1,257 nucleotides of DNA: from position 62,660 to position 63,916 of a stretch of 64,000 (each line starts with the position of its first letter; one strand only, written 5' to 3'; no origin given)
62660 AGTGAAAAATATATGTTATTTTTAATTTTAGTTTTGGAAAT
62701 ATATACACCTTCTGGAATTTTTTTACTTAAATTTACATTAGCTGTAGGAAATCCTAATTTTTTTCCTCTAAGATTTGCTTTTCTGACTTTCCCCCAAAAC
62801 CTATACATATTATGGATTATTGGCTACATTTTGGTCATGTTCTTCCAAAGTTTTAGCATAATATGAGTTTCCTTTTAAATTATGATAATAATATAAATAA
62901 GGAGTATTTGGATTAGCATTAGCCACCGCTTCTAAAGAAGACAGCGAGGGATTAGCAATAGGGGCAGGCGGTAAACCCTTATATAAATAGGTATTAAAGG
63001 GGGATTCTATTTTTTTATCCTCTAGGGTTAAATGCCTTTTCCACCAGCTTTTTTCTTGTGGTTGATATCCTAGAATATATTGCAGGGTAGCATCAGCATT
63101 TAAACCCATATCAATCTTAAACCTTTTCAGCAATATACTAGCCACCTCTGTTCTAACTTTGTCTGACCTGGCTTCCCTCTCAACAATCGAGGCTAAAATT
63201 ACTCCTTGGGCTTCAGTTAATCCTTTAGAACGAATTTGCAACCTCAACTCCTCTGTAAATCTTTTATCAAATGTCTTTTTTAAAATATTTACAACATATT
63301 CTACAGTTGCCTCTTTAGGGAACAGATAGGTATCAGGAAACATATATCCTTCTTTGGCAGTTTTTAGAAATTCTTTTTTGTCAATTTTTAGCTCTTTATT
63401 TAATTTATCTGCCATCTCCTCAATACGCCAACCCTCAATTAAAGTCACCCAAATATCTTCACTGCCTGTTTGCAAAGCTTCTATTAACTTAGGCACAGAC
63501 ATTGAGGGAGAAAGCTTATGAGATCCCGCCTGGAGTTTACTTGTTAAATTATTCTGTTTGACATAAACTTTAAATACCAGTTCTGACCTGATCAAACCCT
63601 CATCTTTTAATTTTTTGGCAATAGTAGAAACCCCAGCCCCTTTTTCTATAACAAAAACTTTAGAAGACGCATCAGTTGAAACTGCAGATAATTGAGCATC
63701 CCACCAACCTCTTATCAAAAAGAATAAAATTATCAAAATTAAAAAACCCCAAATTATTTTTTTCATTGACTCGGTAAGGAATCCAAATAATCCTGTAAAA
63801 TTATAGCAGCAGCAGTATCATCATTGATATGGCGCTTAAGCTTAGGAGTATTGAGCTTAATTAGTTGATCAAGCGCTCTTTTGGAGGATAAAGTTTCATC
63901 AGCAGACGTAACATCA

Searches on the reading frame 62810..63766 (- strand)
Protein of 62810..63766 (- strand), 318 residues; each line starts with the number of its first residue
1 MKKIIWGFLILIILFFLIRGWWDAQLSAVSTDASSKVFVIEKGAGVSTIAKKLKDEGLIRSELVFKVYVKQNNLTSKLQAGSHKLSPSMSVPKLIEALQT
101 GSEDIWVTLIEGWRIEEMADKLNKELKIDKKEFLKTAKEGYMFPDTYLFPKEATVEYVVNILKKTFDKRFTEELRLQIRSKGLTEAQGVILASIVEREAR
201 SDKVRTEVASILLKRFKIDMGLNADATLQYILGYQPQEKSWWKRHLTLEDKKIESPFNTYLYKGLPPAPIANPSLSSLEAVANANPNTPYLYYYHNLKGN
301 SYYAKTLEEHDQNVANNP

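Call 27: find_encoding_contigs(protein=window:62810-63766:-, flank=10000, max_places=4)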
Protein window:62810-63766:- (318 aa): 8 contigs read that carry it; 4 places shown.
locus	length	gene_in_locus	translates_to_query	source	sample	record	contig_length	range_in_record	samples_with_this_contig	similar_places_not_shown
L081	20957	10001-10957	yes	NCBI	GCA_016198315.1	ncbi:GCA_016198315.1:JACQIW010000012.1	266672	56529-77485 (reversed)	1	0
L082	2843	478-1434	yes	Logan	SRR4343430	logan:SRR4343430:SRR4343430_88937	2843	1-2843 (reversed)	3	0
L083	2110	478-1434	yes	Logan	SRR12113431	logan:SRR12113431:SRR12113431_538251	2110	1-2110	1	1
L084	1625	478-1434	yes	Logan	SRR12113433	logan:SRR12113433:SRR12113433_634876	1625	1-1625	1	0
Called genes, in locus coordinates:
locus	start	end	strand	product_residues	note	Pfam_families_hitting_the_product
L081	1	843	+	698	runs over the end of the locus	PF13491:FtsK_4TM (weak), PF17854:FtsK_alpha, PF01580:FtsK_SpoIIIE, PF01935:DUF87 (weak), PF09397:FtsK_gamma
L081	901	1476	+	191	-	PF01300:Sua5_yciO_yrdC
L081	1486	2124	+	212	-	PF12844:HTH_19 (weak), PF13413:HTH_25, PF09136:Glucodextran_B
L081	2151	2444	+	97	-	-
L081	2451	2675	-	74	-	PF07927:HicA_toxin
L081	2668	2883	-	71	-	PF24113:DUF7387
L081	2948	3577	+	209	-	-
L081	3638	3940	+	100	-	-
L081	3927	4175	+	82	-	PF10049:DUF2283 (weak)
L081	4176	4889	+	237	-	-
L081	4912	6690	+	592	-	PF01411:tRNA-synt_2c, PF07973:tRNA_SAD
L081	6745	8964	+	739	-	-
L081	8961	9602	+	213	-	PF04203:Sortase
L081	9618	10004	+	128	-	PF03652:RuvX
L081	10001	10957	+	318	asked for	PF02618:YceG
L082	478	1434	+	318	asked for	PF02618:YceG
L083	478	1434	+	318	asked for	PF02618:YceG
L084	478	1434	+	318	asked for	PF02618:YceG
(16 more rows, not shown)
